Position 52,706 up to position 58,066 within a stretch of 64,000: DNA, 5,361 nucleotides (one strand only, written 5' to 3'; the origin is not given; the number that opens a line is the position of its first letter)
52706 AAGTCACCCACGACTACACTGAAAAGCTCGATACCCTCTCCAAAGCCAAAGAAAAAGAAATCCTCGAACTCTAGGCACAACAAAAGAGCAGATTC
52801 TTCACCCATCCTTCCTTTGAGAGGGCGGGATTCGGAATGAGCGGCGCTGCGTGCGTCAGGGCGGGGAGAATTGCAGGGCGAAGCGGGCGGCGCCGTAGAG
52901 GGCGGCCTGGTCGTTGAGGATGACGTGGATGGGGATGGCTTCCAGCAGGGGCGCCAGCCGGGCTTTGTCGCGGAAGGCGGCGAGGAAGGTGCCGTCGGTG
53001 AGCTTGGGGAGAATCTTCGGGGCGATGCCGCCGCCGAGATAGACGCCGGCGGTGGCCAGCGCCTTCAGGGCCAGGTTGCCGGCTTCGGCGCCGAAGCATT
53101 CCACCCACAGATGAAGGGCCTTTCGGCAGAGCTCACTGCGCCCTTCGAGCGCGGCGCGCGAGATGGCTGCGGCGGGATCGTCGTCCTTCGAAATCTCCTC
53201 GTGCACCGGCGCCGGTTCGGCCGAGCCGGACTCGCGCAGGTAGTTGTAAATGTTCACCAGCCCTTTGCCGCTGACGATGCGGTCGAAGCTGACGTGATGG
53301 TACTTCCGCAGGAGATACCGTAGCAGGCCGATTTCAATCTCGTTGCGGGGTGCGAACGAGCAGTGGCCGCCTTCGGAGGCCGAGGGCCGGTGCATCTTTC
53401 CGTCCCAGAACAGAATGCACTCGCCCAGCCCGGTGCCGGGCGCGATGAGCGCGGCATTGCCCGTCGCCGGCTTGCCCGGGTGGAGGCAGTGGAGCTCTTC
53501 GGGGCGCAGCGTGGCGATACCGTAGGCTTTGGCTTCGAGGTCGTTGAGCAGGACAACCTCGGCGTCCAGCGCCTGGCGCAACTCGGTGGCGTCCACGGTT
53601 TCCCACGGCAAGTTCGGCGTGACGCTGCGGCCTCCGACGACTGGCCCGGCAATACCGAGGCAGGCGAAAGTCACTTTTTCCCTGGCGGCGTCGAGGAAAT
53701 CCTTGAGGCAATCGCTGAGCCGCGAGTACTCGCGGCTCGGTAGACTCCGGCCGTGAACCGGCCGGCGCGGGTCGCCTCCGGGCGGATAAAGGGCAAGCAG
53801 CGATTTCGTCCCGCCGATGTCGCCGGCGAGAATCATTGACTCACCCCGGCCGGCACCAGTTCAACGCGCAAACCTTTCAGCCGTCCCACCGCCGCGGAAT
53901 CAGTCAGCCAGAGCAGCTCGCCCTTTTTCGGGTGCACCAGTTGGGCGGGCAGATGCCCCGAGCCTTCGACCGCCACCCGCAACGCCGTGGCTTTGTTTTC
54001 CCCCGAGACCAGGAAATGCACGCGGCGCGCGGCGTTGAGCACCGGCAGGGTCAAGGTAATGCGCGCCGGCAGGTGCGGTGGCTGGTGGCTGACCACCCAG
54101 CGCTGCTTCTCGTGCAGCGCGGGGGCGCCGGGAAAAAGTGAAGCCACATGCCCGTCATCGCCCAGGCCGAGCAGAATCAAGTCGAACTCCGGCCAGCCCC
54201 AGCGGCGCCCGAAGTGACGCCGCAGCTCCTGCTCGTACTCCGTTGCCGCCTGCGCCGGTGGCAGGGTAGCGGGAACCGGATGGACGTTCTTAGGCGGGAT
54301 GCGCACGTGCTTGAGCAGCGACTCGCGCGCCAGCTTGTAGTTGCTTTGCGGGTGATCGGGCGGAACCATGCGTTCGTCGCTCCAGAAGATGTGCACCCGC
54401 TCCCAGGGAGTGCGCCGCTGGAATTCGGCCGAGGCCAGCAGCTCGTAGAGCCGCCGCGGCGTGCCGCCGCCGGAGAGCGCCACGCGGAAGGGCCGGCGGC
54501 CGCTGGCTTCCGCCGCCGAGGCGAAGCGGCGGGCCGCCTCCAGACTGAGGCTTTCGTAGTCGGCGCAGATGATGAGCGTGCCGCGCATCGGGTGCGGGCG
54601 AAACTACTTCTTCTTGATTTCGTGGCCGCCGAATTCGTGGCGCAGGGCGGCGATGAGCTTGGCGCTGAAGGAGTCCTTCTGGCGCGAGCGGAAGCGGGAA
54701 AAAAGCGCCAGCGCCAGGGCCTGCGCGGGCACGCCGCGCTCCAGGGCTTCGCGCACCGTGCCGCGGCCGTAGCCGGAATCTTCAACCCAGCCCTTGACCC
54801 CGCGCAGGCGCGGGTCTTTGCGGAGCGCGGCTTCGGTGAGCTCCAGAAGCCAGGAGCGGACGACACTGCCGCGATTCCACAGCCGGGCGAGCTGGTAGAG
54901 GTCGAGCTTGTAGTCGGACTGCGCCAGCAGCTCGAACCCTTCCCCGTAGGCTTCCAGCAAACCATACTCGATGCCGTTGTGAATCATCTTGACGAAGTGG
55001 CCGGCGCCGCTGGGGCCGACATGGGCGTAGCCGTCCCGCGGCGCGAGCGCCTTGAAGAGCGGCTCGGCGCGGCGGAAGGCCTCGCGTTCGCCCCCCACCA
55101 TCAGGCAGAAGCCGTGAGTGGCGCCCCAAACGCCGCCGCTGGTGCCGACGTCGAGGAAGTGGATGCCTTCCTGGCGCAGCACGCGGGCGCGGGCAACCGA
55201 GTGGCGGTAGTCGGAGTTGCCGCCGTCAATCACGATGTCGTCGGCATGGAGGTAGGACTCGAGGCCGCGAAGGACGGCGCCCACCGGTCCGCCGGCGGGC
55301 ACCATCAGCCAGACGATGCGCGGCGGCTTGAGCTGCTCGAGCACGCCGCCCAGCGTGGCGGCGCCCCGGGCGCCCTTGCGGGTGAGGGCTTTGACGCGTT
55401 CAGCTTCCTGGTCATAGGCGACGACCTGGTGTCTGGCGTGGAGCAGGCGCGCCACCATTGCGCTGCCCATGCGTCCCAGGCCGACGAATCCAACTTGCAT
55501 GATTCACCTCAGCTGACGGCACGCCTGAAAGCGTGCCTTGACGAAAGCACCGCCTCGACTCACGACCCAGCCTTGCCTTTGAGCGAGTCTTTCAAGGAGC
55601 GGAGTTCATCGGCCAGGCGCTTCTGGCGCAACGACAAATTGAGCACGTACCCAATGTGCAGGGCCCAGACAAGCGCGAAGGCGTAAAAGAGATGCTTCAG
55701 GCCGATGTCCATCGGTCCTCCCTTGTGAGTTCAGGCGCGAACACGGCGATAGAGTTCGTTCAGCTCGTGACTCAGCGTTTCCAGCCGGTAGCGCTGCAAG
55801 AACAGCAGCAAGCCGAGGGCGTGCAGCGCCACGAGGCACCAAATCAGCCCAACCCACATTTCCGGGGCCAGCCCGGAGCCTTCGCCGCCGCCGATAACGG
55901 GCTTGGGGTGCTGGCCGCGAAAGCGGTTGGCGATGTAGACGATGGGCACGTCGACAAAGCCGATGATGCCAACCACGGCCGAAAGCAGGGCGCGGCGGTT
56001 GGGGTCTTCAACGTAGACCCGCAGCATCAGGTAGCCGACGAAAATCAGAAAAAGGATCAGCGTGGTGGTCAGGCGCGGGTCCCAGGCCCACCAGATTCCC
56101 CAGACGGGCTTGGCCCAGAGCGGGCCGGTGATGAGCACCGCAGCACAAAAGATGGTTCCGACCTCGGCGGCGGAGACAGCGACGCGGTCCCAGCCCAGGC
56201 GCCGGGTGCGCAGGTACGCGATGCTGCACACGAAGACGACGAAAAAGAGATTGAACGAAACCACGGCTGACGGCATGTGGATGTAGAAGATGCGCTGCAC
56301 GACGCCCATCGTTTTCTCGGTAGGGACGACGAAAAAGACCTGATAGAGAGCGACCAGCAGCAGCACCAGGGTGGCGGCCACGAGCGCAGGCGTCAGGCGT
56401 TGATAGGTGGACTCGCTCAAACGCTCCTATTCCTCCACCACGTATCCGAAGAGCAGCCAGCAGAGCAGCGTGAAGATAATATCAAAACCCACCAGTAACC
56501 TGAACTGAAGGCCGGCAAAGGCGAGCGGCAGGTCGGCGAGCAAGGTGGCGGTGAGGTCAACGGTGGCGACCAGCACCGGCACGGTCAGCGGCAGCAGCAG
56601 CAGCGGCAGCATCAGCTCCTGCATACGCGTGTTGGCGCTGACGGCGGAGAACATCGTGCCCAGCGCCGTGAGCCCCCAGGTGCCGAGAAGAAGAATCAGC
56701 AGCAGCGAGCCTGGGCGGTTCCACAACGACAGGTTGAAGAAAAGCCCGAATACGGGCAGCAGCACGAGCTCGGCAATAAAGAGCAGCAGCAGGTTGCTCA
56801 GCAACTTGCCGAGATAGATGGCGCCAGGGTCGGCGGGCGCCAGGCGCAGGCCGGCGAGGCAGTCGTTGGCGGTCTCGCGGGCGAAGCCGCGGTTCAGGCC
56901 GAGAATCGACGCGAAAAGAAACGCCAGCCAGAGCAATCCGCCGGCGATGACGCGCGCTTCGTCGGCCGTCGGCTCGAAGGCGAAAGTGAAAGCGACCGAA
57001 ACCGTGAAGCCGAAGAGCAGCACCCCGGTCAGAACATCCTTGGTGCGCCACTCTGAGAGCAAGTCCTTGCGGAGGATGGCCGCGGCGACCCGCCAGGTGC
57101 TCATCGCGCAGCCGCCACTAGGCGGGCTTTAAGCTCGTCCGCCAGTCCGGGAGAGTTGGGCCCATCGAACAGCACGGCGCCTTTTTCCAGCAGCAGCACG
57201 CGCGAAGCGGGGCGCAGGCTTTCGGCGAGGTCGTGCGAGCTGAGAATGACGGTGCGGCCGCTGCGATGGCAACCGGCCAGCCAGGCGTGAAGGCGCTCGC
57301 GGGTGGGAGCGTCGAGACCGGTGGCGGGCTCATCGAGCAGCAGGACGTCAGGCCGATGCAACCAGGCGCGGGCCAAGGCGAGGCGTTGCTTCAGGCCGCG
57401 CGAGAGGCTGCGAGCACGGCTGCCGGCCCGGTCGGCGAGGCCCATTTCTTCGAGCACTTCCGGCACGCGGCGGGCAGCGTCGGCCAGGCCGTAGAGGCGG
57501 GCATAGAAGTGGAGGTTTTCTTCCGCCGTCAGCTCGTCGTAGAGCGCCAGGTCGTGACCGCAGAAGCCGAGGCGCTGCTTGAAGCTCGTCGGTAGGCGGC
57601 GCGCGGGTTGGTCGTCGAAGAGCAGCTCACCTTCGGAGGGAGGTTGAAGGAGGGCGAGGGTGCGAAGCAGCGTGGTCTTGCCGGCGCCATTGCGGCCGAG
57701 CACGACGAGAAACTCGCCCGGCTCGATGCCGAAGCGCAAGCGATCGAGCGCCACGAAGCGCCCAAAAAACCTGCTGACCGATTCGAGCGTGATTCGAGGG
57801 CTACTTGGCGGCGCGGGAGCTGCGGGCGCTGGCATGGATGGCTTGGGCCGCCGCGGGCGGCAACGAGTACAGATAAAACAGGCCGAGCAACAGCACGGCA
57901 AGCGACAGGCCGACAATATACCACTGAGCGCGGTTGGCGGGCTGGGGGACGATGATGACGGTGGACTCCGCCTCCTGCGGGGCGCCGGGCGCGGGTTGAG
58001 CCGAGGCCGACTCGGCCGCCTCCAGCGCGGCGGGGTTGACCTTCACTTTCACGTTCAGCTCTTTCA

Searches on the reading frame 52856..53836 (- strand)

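Call 72: search_protein_families(library=pfam, proteins=[window:52856-53836:-], max_evalue=0.0001)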
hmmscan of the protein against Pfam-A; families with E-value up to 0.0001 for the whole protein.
window:52856-53836:- (326 aa): 1 family
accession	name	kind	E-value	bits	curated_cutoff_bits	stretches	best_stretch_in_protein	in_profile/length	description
PF02685.22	Glucokinase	-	1.7e-94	316.9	22.1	1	3-322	1-313/314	Glucokinase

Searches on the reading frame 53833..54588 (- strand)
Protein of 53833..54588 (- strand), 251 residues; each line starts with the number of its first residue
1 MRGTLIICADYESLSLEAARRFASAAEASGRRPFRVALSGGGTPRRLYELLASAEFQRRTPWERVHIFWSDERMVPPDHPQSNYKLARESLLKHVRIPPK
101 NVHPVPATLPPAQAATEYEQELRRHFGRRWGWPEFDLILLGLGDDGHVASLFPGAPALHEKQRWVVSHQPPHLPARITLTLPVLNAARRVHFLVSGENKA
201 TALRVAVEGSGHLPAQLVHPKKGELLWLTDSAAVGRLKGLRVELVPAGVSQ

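Call 72: search_protein_families(library=pfam, proteins=[window:53833-54588:-], max_evalue=0.0001)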
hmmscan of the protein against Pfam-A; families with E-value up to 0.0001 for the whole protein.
window:53833-54588:- (251 aa): 1 family
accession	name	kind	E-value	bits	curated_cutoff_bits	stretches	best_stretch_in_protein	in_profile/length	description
PF01182.26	Glucosamine_iso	-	5.7e-76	255.7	27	1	11-227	3-225/225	Glucosamine-6-phosphate isomerases/6-phosphogluconolactonase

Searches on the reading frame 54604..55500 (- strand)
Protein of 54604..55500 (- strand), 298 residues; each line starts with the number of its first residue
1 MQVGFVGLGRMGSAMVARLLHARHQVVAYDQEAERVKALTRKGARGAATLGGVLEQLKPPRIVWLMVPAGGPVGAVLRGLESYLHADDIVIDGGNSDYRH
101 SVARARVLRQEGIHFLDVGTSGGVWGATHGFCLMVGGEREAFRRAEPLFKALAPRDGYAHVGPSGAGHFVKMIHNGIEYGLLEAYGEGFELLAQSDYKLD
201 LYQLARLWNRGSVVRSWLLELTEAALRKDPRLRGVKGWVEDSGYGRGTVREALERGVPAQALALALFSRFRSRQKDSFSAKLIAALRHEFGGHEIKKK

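Call 72: search_protein_families(library=pfam, proteins=[window:54604-55500:-], max_evalue=0.0001)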
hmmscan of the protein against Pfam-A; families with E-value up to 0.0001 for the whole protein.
window:54604-55500:- (298 aa): 3 families
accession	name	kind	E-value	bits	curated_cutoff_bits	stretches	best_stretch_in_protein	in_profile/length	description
PF03446.21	NAD_binding_2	-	4.8e-41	140.9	21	1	2-154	1-154/161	NAD binding domain of 6-phosphogluconate dehydrogenase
PF00393.24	6PGD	-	1.1e-18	68.1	27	1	167-277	1-118/290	6-phosphogluconate dehydrogenase, C-terminal domain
PF03807.23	F420_oxidored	-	2.4e-06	28.5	21.6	1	2-92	1-90/94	NADP oxidoreductase coenzyme F420-dependent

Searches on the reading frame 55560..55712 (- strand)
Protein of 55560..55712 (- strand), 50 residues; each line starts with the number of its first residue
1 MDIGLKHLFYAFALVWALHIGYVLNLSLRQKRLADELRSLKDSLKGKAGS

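Call 3: search_protein_families(library=pfam, proteins=[window:55560-55712:-], max_evalue=0.01)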
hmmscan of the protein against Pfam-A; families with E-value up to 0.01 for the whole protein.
window:55560-55712:- (50 aa): 0 families

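Call 18: search_protein_families(library=ncbifam, proteins=[window:55560-55712:-], max_evalue=0.01)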
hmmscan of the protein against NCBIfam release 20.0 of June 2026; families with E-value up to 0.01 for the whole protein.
window:55560-55712:- (50 aa): 1 family
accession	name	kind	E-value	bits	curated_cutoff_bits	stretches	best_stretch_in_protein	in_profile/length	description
TIGR04391.1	CcmD_alt_fam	subfamily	1e-06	28.6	24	1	8-41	3-36/36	CcmD family protein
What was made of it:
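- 55560..55712 (-): ccmD (50 aa), alternative CcmD family. NCBIfam TIGR04391 CcmD_alt_fam at 28.6 bits, above the cutoff of 24 (call 18)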

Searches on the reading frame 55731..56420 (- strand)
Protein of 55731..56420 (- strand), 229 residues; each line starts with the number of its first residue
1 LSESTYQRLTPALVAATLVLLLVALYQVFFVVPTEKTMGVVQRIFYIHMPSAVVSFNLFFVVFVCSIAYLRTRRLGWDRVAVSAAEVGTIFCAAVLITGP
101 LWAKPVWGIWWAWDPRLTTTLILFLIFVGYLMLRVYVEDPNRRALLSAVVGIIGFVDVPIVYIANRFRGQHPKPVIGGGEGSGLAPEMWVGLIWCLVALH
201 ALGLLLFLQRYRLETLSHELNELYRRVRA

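Call 3: search_protein_families(library=pfam, proteins=[window:55731-56420:-], max_evalue=0.01)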
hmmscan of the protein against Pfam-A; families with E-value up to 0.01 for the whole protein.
window:55731-56420:- (229 aa): 2 families
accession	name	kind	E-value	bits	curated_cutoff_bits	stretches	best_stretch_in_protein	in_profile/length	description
PF01578.25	Cytochrom_C_asm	-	4.7e-30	105.3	29.9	1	14-167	33-206/212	Cytochrome C assembly protein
PF07284.16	BCHF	-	0.0035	17.8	25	1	52-153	22-124/139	2-vinyl bacteriochlorophyllide hydratase (BCHF)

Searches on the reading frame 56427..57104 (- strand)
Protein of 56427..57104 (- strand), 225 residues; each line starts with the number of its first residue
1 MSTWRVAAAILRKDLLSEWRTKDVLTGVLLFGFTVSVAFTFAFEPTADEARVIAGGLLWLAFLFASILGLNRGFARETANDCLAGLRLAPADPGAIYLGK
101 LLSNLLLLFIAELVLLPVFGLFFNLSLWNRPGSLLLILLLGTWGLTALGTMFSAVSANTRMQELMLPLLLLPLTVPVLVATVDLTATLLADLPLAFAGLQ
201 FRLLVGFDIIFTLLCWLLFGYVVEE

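Call 3: search_protein_families(library=pfam, proteins=[window:56427-57104:-], max_evalue=0.01)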
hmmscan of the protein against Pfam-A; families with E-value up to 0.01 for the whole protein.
window:56427-57104:- (225 aa): 4 families
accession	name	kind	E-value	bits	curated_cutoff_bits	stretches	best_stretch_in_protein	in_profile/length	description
PF03379.19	CcmB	-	2e-31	109.5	24.9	1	8-213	2-203/215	CcmB protein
PF01061.29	ABC2_membrane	-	2.4e-13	50.5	26.9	1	9-174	5-174/211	ABC-2 type transporter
PF12698.13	ABC2_membrane_3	-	3.3e-06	26.9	31.6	1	37-183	148-293/347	ABC-2 family transporter protein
PF12730.13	ABC2_membrane_4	-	0.0054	17.2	27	1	29-155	23-152/179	ABC-2 family transporter protein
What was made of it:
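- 56427..57104 (-): ccmB. Pfam CcmB PF03379 at 109.5 bits (call 3)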

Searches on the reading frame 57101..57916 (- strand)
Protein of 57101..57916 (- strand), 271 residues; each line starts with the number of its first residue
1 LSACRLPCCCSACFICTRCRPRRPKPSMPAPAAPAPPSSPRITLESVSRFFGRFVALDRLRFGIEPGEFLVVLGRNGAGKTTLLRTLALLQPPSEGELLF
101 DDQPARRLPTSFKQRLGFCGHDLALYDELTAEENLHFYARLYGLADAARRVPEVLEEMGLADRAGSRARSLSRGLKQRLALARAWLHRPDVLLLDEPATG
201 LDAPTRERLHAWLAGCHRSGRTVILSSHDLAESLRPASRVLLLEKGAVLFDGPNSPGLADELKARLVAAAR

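Call 3: search_protein_families(library=pfam, proteins=[window:57101-57916:-], max_evalue=0.01)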
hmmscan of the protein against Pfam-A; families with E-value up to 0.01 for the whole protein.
window:57101-57916:- (271 aa): 9 families
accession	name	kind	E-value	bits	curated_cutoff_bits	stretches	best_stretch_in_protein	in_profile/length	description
PF00005.33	ABC_tran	-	1.2e-30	107.4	25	1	57-198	1-136/137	ABC transporter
PF13304.12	AAA_21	-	7.7e-14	52.9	27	2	167-231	234-301/304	AAA domain, putative AbiEii toxin, Type IV TA system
PF13401.12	AAA_22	-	1.7e-05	25.6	27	1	68-212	6-107/130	AAA domain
PF13191.12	AAA_16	-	0.00069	20.6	32.6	1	66-196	24-140/167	AAA ATPase domain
PF05729.18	NACHT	-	0.0017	18.6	26.7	0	70-89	3-22/167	NACHT domain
PF20703.3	nSTAND1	-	0.0026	17.9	27.1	1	47-85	13-51/379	Novel STAND NTPase 1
PF13514.12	AAA_27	-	0.0036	17.3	22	1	51-88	11-47/206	AAA domain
PF25199.1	nSTAND_NTPase5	-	0.0037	17.5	34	0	67-106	41-81/145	Novel STAND NTPase 5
PF13481.12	AAA_25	-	0.006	16.7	27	0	64-89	29-55/195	AAA domain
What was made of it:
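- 57101..57835 (-): ccmA, ABC ATPase. The start follows the 244-aa gene call on an identical public contig. Pfam ABC_tran (call 3).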
